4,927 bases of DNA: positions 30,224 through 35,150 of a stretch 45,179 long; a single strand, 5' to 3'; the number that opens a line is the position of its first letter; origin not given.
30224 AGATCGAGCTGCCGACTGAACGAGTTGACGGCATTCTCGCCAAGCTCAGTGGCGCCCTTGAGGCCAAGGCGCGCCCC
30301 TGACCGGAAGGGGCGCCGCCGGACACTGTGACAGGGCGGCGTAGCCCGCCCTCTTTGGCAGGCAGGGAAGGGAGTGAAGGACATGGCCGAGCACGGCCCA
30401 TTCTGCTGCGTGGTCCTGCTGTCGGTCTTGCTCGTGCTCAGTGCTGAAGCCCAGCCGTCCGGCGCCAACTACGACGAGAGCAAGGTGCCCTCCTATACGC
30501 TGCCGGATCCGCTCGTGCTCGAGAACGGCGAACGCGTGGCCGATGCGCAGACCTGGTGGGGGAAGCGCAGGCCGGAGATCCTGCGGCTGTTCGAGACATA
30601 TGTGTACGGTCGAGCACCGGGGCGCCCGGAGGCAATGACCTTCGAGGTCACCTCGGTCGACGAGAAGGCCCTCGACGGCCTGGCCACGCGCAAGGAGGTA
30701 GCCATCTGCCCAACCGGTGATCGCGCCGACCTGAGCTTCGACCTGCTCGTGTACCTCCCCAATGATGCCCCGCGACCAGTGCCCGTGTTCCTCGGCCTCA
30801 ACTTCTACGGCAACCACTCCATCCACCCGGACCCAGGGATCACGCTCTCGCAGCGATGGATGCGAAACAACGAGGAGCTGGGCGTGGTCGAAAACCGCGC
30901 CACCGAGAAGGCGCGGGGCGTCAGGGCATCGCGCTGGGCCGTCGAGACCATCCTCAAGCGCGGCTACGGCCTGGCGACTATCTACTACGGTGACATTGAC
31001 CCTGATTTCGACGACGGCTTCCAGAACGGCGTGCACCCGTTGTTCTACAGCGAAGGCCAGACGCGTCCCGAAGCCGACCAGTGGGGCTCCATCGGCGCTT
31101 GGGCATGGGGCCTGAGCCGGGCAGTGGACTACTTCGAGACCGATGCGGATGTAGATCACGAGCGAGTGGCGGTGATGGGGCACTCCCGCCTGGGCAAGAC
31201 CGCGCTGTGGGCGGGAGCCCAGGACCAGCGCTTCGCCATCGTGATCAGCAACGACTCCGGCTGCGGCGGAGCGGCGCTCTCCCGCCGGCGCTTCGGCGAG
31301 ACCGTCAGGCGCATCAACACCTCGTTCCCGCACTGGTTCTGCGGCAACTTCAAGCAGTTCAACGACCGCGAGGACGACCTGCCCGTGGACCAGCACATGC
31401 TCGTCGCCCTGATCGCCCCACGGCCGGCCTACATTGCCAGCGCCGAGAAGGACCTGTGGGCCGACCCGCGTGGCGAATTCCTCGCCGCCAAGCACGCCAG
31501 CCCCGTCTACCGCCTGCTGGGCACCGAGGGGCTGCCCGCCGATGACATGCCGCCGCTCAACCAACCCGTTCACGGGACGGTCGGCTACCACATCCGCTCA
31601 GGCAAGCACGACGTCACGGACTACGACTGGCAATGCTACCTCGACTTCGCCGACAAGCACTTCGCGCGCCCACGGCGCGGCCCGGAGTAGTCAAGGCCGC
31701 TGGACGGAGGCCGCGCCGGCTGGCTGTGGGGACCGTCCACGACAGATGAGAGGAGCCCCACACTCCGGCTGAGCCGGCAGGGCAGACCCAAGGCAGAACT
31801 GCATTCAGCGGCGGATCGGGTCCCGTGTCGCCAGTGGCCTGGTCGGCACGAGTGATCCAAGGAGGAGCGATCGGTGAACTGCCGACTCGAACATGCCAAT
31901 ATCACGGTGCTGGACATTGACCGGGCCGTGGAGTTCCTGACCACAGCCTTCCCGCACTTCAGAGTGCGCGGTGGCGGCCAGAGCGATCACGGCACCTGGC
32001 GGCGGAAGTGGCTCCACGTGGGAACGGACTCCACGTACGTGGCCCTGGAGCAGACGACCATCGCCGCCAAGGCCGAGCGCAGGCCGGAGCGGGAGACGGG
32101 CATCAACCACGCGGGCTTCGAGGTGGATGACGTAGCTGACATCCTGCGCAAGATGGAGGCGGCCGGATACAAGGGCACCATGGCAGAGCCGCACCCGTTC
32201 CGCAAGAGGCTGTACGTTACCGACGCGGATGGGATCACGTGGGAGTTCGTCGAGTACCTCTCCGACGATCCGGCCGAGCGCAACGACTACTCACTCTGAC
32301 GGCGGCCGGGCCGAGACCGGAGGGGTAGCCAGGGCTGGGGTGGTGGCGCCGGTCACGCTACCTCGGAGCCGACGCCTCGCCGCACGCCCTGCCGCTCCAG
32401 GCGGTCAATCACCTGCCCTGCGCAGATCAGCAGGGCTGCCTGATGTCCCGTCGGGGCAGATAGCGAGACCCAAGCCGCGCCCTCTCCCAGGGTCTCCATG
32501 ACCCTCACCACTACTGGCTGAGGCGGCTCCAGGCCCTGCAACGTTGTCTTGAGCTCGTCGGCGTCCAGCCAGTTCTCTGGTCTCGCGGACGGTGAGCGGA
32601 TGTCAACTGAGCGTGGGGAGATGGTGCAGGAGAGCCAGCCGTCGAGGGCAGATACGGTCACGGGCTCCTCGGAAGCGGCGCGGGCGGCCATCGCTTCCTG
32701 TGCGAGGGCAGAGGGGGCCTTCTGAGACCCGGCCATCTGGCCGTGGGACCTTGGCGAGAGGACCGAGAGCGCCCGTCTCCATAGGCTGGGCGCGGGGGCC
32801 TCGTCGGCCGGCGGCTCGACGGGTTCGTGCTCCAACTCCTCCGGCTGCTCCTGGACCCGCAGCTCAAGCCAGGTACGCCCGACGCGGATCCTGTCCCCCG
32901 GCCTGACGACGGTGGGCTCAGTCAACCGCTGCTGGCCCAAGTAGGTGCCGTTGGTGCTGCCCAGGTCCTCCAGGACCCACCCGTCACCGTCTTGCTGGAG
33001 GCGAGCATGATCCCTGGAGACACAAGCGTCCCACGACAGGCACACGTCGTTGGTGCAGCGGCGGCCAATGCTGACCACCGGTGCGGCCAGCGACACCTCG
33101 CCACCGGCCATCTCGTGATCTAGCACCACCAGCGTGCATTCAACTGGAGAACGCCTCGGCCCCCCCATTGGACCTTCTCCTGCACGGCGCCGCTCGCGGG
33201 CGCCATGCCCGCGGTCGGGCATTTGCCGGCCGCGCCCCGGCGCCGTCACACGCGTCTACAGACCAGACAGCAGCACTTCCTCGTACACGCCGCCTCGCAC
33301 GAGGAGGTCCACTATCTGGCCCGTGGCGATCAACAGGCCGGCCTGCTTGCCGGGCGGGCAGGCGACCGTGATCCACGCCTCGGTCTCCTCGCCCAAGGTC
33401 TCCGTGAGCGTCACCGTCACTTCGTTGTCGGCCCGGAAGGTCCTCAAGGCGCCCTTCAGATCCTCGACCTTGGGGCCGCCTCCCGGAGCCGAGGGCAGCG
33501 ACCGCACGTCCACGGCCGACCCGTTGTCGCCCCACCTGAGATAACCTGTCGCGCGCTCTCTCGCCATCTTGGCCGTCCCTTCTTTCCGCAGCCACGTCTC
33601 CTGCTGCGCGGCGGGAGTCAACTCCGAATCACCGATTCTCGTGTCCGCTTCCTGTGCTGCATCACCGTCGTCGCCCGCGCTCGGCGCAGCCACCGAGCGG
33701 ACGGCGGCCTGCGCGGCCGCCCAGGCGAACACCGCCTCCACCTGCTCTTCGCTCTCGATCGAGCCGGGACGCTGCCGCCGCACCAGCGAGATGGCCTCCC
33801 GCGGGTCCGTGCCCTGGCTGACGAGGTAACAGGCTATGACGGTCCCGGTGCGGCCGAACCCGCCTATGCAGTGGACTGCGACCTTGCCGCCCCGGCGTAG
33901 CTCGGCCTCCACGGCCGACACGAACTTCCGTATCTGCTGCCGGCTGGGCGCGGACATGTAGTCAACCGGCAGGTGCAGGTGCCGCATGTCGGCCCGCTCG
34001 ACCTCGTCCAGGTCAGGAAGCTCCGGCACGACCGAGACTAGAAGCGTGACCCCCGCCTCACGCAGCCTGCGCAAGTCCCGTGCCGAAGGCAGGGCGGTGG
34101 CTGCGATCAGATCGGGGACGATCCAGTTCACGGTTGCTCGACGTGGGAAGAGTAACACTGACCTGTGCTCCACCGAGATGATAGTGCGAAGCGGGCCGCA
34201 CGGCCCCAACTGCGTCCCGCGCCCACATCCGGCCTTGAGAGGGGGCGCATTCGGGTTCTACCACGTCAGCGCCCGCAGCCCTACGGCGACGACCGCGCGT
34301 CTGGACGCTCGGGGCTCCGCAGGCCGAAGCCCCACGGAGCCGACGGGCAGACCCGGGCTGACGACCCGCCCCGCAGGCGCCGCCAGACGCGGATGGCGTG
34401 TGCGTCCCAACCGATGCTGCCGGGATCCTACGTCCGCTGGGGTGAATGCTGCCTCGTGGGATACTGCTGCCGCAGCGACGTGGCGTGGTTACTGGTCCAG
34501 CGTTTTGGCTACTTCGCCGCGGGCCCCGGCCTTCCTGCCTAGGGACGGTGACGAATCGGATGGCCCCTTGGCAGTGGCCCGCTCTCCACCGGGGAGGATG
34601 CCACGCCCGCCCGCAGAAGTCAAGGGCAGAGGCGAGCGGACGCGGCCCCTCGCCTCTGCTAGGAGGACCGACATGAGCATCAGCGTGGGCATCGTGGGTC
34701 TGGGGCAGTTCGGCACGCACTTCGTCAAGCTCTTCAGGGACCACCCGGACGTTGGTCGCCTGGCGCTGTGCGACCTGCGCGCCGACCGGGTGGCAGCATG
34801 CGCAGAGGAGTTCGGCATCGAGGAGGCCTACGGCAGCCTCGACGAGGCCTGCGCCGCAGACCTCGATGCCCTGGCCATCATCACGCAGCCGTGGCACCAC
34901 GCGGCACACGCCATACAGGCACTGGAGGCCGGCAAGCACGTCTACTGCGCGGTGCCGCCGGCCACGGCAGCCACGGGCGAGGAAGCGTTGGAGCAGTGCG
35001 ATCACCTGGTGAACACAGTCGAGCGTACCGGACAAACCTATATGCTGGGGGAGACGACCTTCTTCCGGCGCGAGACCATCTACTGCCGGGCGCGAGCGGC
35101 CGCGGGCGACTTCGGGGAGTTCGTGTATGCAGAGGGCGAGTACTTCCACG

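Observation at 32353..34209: Adjacent FHA-domain and Cys-phosphatase genes share a private C-terminal domain of about 95 residues (candidate phospho reader/eraser module)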

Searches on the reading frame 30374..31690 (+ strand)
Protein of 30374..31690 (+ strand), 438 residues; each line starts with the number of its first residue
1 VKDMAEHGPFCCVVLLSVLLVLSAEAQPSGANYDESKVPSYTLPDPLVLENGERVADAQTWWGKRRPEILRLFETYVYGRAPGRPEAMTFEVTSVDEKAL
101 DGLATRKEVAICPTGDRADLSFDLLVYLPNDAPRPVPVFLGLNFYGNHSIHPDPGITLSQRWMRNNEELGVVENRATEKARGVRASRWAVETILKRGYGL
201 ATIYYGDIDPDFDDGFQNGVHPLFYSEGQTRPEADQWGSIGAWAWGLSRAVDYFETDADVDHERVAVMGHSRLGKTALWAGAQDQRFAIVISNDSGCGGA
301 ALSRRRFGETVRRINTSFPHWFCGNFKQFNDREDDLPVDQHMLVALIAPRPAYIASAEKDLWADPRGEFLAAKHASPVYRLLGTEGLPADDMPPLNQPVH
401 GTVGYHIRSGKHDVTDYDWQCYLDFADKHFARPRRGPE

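Call 16: search_protein_families(library=pfam, proteins=[window:30374-31690:+], max_evalue=0.00001)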
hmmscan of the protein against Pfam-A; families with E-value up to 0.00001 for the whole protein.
window:30374-31690:+ (438 aa): 1 family
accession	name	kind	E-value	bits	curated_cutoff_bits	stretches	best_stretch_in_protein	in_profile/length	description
PF22244.2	GCE_fung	-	4.6e-32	112.2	27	1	235-383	75-231/231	Glucuronyl esterase, fungi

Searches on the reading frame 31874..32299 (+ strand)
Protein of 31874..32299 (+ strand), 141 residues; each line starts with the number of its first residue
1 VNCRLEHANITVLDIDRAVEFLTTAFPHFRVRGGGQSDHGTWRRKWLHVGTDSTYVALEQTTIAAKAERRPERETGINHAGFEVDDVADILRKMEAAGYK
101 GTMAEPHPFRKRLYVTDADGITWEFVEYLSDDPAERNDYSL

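Call 16: search_protein_families(library=pfam, proteins=[window:31874-32299:+], max_evalue=0.00001)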
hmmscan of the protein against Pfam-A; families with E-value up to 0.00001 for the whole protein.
window:31874-32299:+ (141 aa): 2 families
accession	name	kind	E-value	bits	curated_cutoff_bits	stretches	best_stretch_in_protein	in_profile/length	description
PF00903.31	Glyoxalase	-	3.2e-12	47.3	20.6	1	4-125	1-121/121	Glyoxalase/Bleomycin resistance protein/Dioxygenase superfamily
PF13669.12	Glyoxalase_4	-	1.5e-06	28.9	27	1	7-108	2-100/109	Glyoxalase/Bleomycin resistance protein/Dioxygenase superfamily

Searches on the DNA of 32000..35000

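Call 84: search_rna_families(source=window, start=32000, end=35000, threshold=evalue, max_evalue=0.1)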
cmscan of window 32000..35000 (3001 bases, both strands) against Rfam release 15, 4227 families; matches with E-value up to 0.1: 1.
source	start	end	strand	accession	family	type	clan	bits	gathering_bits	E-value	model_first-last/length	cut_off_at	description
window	33378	33432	-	RF01276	sR53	Gene; snRNA; snoRNA; CD-box;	-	20.6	49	0.092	1-60/60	no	Small nucleolar RNA sR53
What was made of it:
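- Tried and rejected: An Rfam scan of 32000-35000 gave only a sub-threshold snoRNA hit (call 84).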

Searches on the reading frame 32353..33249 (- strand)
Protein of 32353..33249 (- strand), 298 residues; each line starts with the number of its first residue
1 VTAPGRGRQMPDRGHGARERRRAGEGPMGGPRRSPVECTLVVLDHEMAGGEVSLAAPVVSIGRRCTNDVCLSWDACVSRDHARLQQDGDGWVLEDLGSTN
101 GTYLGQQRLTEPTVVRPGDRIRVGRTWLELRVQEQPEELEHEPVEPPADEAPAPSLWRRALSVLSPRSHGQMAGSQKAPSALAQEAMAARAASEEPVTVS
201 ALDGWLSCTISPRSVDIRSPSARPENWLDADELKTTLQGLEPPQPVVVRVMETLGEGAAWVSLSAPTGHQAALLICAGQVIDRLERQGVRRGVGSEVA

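Call 4: search_protein_families(library=pfam, proteins=[window:32353-33249:-], max_evalue=1)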
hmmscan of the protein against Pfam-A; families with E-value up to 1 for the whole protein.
window:32353-33249:- (298 aa): 4 families
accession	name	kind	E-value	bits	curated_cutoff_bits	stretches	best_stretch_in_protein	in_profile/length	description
PF00498.31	FHA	-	1.8e-19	70.3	20.7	1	59-124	1-67/67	FHA domain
PF16697.10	Yop-YscD_cpl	-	3e-16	59.9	33.2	1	48-133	8-93/94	Inner membrane component of T3SS, cytoplasmic domain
PF18042.7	ORF_12_N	-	0.033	15.1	26.7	1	229-275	41-86/94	ORF 12 gene product N-terminal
PF23088.1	DUF7047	-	0.071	13.8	27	1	57-84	24-51/61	Domain of unknown function (DUF7047)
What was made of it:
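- On FHA domain (PF00498): 70.3 bits against a cut-off of 20.7, full-length match 1-67/67 (call 4).
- Checked: The second matches Pfam FHA at 1.8e-19 (call 4).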

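Call 56: search_protein_families(library=ncbifam, proteins=[window:32353-33168:-], max_evalue=0.01)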
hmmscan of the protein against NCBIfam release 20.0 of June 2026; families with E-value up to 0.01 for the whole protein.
window:32353-33168:- (271 aa): 5 families
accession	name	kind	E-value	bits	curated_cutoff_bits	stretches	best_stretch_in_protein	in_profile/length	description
NF049868.1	FhaB_Rv0019c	equivalog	2.5e-25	89.3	125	1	10-103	66-158/158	FHA domain-containing protein FhaB/FipA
NF041660.2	oxygluDhInhib_OdhI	equivalog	1.5e-12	47.5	200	1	12-99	38-123/130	oxoglutarate dehydrogenase inhibitor Odhl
NF033760.1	gliding_GltG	equivalog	3.5e-11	42.4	650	1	29-173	23-164/650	adventurous gliding motility protein GltG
TIGR03354.1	VI_FHA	hypoth_equivalog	9.8e-11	42.1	120.25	1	23-179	17-180/420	type VI secretion system-associated FHA domain protein TagH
NF052573.1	HisKinEspAMyxo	equivalog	2.2e-07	29.3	1400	1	33-110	49-126/755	serine histidine kinase EspA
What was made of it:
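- Closest known: KAPP-type FHA-targeted phosphatases. Same: The window's FHA domain is most similar to FhaB/FipA-type FHA domains (call 56).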

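Call 57: search_protein_families(library=padloc, proteins=[window:32353-33168:-], max_evalue=0.01)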
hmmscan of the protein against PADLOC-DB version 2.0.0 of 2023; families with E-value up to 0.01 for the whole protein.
window:32353-33168:- (271 aa): 0 families
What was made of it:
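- On Known promiscuous small regulatory domains (ACT, PII, STAS, PilZ and similar): NCBIfam and PADLOC gave nothing (calls 56, 57).
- PADLOC gives no significant hits for the window proteins or their partners (call 57).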

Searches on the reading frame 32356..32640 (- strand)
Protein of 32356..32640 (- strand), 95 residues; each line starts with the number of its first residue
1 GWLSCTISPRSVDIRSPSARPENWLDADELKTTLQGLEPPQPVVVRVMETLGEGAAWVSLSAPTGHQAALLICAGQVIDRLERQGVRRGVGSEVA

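Call 7: find_homologous_proteins(query=A1, max_evalue=0.001)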
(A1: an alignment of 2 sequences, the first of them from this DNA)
Query A1 (2 sequences) (95 aa, profile of the alignment): 1 proteins with E <= 0.001 among 79 candidates.
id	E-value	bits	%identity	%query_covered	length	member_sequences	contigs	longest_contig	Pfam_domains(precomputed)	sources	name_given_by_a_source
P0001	5.4e-16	76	49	64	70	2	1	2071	-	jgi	-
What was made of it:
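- Tried and rejected: Searching with the two-sequence profile found only one fragment, P0001 (call 7).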

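Call 8: search_solved_structures(query=A1, max_evalue=10)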
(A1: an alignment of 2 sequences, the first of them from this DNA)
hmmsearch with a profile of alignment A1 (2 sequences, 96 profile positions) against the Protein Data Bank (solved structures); distinct sequences matched with E-value up to 10: 84 (the best 60 are shown).
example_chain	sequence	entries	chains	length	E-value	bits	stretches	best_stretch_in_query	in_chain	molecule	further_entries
8eep_A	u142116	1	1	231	0.0055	19.7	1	19-58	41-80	Gag polyprotein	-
7urt_A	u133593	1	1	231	0.0064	19.5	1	19-58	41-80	Gag polyprotein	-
9i8i_A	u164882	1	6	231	0.01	18.9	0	19-58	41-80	HIV-1 KAKA/G225R CA hexamer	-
7ash_A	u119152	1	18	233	0.022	17.8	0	19-59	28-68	Gag protein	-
7asl_A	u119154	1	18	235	0.023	17.7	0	19-59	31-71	Gag protein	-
9cwv_A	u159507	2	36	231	0.023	17.7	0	19-59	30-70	Gag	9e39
9d6c_A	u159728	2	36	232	0.026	17.5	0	19-59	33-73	Gag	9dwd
4usn_A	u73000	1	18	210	0.027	17.5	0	19-58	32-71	P24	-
6b2g_A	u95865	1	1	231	0.027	17.5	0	15-58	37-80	HIV-1 capsid protein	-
4d1k_A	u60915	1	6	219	0.027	17.5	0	19-58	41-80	GAG PROTEIN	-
6b2h_A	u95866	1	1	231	0.029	17.4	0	15-58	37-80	HIV-1 capsid protein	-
6axr_A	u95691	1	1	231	0.029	17.4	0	19-58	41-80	HIV-1 capsid protein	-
1e6j_P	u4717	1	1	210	0.03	17.4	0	19-59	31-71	CAPSID PROTEIN P24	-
5l93_A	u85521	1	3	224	0.03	17.3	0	19-58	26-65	Capsid protein p24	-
9p9m_A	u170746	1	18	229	0.033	17.2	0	19-58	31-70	Gag polyprotein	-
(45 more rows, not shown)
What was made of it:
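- Tried and rejected: These were HIV capsid proteins at E about 0.005, through the shared strings GHQAA and ETL.E.AAW (call 8).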

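Call 10: find_encoding_contigs(protein=P0001, flank=10000)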
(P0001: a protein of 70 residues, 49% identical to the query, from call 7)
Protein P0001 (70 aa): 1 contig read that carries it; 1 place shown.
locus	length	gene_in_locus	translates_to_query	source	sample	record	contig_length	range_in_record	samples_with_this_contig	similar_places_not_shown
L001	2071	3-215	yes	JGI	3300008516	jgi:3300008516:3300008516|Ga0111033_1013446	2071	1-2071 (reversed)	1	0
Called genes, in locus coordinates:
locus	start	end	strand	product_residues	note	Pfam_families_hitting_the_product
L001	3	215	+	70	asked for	?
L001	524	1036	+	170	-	PF00072:Response_reg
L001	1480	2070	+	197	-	?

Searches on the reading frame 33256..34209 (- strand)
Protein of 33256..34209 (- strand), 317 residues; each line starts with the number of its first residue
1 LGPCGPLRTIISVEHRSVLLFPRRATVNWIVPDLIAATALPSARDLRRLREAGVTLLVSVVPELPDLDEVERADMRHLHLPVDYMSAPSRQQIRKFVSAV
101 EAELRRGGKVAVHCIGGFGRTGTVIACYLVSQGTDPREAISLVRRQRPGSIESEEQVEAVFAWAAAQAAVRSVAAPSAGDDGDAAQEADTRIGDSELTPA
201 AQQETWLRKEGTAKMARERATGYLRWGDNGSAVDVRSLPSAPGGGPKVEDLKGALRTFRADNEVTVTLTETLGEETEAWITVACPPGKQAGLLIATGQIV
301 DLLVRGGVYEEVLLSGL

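Call 4: search_protein_families(library=pfam, proteins=[window:33256-34209:-], max_evalue=1)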
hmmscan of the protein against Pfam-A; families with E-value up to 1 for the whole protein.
window:33256-34209:- (317 aa): 9 families
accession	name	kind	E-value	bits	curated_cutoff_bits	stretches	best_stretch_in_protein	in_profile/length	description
PF22784.1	PTP-SAK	-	2.8e-25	89.6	27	1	26-159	3-152/153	Swiss Army Knife protein, DSP-PTPase phosphatase domain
PF22785.1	Tc-R-P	-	5.9e-21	75.4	27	1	42-133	12-105/106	Polymorphic toxin system, DSP-PTPase phosphatase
PF00782.25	DSPc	-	6.3e-14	52.4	33.5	1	48-163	13-130/133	Dual specificity phosphatase, catalytic domain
PF22741.1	PTP-NADK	-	5.2e-13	49.2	27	1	69-152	71-156/163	DSP-PTPase phosphatase fused to NAD+ Kinase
PF00102.32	Y_phosphatase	-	6e-09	36.3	20.9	1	86-161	147-229/234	Protein-tyrosine phosphatase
PF14566.11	PTPlike_phytase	-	0.00049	20.7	27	1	71-128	98-154/158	Inositol hexakisphosphate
PF05706.17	CDKN3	-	0.0083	16.3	20.7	1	62-134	90-162/168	Cyclin-dependent kinase inhibitor 3 (CDKN3)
PF13350.11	Y_phosphatase3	-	0.013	15.9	22.2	1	88-136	113-157/240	Tyrosine phosphatase family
PF18175.6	HU-CCDC81_bac_2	-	0.3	11.4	35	1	90-120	19-49/70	CCDC81-like prokaryotic HU domain 2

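Call 56: search_protein_families(library=ncbifam, proteins=[window:33256-34131:-], max_evalue=0.01)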
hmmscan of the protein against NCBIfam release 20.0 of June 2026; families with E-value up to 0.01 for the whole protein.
window:33256-34131:- (291 aa): 2 families
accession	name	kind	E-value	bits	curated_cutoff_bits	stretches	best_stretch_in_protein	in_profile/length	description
NF009025.0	PRK12361.1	equivalog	2.4e-11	42.6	505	1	16-136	108-231/546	hypothetical protein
NF041348.1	XopH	equivalog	3.5e-05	23.3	500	1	44-107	237-299/368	type III secretion system effector XopH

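Call 57: search_protein_families(library=padloc, proteins=[window:33256-34131:-], max_evalue=0.01)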
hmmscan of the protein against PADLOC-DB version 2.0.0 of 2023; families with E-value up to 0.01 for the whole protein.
window:33256-34131:- (291 aa): 0 families
